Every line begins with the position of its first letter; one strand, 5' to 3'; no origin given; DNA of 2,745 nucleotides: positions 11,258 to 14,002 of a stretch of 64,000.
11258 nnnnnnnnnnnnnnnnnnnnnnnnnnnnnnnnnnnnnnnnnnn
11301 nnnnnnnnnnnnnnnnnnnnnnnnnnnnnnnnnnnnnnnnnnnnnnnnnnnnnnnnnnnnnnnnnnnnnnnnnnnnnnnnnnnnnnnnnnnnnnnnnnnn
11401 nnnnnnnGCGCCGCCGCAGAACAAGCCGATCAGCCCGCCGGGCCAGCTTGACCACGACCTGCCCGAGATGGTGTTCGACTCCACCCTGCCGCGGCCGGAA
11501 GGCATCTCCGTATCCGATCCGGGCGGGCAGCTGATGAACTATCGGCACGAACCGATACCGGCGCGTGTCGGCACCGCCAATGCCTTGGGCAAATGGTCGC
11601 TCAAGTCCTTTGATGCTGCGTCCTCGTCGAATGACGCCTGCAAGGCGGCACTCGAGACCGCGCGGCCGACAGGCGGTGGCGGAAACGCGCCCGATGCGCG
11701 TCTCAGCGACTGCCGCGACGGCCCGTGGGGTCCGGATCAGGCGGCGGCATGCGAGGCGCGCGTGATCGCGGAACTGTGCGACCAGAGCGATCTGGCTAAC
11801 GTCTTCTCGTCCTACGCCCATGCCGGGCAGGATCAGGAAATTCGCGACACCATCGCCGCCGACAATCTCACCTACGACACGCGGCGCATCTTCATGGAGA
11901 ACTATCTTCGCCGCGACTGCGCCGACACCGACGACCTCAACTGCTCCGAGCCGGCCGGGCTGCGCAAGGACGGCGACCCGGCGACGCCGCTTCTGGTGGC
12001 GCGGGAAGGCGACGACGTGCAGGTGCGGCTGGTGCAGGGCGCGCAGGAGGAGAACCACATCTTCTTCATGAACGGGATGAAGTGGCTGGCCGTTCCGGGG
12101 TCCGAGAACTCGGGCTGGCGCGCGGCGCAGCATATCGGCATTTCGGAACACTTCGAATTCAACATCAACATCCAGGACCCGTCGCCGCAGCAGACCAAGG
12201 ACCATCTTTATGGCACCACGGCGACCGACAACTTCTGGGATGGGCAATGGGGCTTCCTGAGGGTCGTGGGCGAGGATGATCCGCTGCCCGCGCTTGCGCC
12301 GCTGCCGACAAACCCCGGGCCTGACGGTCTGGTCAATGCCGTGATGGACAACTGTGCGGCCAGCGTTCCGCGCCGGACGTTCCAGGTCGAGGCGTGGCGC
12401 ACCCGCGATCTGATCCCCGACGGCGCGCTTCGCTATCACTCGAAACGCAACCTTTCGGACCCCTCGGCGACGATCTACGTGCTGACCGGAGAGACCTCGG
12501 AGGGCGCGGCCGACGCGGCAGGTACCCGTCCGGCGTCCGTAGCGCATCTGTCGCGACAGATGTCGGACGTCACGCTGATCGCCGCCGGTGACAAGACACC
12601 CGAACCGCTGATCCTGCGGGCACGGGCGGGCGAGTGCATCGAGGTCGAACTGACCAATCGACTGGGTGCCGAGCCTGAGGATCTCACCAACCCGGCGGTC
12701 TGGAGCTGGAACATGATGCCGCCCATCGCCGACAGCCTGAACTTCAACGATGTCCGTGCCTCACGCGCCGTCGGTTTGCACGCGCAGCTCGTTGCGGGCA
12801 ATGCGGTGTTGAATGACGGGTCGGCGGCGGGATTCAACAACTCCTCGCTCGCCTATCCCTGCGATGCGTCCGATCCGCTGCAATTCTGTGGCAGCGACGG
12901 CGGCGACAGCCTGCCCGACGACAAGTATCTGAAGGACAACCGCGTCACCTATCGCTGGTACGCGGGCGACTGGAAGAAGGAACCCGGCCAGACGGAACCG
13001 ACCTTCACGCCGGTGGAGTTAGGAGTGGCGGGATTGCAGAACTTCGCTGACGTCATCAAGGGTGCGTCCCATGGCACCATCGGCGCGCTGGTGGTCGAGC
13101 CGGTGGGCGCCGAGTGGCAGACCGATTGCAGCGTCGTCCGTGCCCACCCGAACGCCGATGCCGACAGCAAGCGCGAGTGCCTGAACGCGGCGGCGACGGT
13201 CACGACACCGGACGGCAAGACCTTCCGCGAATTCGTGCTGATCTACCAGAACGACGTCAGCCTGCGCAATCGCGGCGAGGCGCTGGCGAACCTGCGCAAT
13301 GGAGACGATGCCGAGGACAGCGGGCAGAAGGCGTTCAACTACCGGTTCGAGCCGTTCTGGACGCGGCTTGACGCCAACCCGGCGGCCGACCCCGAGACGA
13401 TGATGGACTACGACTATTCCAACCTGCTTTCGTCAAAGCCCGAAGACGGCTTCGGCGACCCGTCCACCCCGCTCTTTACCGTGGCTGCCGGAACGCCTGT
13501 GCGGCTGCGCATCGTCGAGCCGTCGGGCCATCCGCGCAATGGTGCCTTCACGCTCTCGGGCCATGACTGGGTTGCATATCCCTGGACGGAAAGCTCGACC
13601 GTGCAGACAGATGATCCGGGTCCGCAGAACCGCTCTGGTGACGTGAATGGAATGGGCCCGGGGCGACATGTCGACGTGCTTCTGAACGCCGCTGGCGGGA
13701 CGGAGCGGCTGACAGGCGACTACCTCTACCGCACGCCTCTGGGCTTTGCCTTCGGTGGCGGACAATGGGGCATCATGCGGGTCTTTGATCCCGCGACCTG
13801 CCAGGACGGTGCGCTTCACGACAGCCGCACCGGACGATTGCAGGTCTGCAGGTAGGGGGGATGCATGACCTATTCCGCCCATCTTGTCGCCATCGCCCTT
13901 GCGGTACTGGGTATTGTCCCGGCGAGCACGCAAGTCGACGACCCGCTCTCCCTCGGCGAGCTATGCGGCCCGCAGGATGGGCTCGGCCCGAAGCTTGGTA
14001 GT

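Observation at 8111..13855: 1914-aa MnxG-type multicopper oxidase with a complete but permuted copper-ligand set in a roseobacter-like genome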

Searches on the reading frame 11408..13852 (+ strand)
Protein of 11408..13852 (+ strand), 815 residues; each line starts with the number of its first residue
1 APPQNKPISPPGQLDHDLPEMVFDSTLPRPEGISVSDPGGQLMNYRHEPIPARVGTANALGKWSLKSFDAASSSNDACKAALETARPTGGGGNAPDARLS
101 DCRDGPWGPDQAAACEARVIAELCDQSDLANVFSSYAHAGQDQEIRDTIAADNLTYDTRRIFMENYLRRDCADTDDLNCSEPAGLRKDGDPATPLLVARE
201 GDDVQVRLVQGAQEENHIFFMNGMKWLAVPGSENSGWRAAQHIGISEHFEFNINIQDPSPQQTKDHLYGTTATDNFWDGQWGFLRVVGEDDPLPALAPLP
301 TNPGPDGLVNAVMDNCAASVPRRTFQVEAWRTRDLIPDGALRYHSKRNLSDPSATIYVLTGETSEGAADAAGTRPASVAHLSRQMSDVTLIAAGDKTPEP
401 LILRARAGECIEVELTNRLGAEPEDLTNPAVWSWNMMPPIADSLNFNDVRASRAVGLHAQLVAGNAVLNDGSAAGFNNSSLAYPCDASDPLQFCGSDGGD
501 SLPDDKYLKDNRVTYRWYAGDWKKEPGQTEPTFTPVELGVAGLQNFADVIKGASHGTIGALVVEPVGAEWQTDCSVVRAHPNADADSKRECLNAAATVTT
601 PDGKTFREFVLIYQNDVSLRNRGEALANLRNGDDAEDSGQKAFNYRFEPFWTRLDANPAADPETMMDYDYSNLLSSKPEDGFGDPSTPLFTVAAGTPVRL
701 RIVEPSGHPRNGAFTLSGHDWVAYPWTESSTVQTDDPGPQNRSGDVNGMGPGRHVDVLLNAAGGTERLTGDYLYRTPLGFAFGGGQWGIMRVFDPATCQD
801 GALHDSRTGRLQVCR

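Call 99: predict_structure(alignment_id=A3)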
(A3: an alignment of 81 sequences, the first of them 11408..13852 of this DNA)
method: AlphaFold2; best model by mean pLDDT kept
length: 815 residues; sequences in the alignment: 81
mean_pLDDT: 88.1   pTM: 0.92
mean pLDDT of the five models: 88.1, 87.8, 87.2, 87.0, 84.7
residues with pLDDT >= 90: 520; 70-90: 208; 50-70: 56; < 50: 31
segments of 3 or more residues with pLDDT < 50: 1-3, 5-10, 30-44, 88-93
pLDDT, mean of each block of 10 residues (from residue 1): 45 69 62 44 65 92 93 96 70 66 95 97 97 97 90 80 79 80 92 91 84 72 90 93 78 83 90 88 91 88 73 70 98 95 94 97 97 96 97 98 98 97 93 86 90 95 88 93 95 86 93 95 85 95 96 96 98 98 97 98 98 94 81 65 93 86 84 90 92 98 90 90 96 95 91 95 97 84 80 96 94 97
secondary structure, 60 per line:
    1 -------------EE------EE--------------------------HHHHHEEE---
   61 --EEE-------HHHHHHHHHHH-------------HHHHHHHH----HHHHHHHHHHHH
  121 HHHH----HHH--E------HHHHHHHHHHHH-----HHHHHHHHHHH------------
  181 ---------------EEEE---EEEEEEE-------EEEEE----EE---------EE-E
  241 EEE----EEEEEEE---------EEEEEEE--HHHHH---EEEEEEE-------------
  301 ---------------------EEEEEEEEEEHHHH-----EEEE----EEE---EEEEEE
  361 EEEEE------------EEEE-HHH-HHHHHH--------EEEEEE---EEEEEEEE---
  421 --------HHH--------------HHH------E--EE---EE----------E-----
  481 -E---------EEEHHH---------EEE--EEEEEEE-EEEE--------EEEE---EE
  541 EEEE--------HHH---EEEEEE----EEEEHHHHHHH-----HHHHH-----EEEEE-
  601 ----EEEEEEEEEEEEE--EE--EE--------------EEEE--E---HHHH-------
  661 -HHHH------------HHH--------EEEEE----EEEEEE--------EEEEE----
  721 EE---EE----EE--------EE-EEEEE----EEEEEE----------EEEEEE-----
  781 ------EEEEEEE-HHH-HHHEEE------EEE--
elements in order (helices of 4 or more, strands of 3 or more residues): H50-54 E55-57 E63-65 H73-83 H97-104 H109-124 H141-152 H158-168 E196-199 E203-209 E217-221 E240-243 E248-254 E264-270 H273-277 E281-287 E322-331 H332-335 E341-344 E349-351 E355-365 E378-381 H387-392 E401-406 E410-417 E492-494 E507-509 E512-518 E520-523 E532-535 E539-544 E559-564 E569-572 H573-579 H585-589 E595-599 E605-617 E640-643 H650-653 H662-665 E689-693 E698-703 E712-716 E745-749 E754-759 E770-775 E787-793 E802-804 E811-813

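Call 103: fold_search(model_id=the predicted structure, library=pdb)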
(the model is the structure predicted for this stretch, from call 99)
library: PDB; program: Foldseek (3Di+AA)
matches with E <= 10: 1884; with E <= 0.001: 425
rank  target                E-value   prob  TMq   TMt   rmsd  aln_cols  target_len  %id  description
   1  9bxa_A                1.4e-40  1.00  0.52  0.36   6.5       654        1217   26  Structure of Mnx H340A complex from Bacillus sp. PL-12 (released 2024-08-07)
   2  4bxs_V                6.7e-17  1.00  0.33  0.22  11.4       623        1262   11  Crystal Structure of the Prothrombinase Complex from the Venom of Pseudonaja Textilis (released 2013-07-31)
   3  5n0k                  3.8e-16  1.00  0.35  0.28  11.7       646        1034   12  Rat ceruloplasmin orthorhombic form (released 2017-12-13)
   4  6mf2_A                2.1e-15  1.00  0.34  0.23  10.1       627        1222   11  Improved Model of Human Coagulation Factor VIII (released 2019-09-11)
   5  1kcw                  3.7e-15  1.00  0.35  0.28   9.1       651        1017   11  X-RAY CRYSTAL STRUCTURE OF HUMAN CERULOPLASMIN AT 3.0 ANGSTROMS (released 1997-02-12)
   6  7kbt_A                4.1e-15  1.00  0.33  0.23  10.5       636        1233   11  Factor VIII in complex with the anti-C2 domain antibody, G99 (released 2020-11-18)
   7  4enz                  1.3e-14  1.00  0.34  0.28  10.9       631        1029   12  Structure of human ceruloplasmin at 2.6 A resolution (released 2013-04-17)
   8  6mf0_A                1.4e-14  1.00  0.34  0.23   9.5       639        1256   10  Crystal Structure Determination of Human/Porcine Chimera Coagulation Factor VIII (released 2019-09-11)
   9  4ejx_A                2.1e-14  1.00  0.38  0.30  10.4       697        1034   11  Structure of ceruloplasmin-myeloperoxidase complex (released 2013-04-10)
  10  7kwo_A                2.6e-14  1.00  0.34  0.24  11.3       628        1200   12  rFVIIIFc-VWF-XTEN (BIVV001) (released 2021-03-03)
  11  2j5w                  3.4e-14  1.00  0.35  0.29   8.5       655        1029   12  Ceruloplasmin revisited: structural and functional roles of various metal cation binding sites (released 2007-02-06)
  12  9jbv                  8.4e-14  1.00  0.33  0.22  10.7       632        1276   11  Structure of Engineered Coagulation Factor VIII with Enhanced Secretion and Coagulation Potential (released 2025-09-10)
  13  7kve                  1.2e-13  1.00  0.31  0.20  12.5       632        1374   10  Cryo-EM structure of human Factor V at 3.3 Angstrom resolution (released 2021-03-10)
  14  6mf0_B                2.1e-13  1.00  0.31  0.21  11.9       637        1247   11  Crystal Structure Determination of Human/Porcine Chimera Coagulation Factor VIII (released 2019-09-11)
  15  6tfd_A                2.9e-13  1.00  0.24  0.43  23.2       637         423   11  Crystal structure of nitrite and NO bound three-domain copper-containing nitrite reductase from Hyphomicrobium denitri (released 2020-06-10)
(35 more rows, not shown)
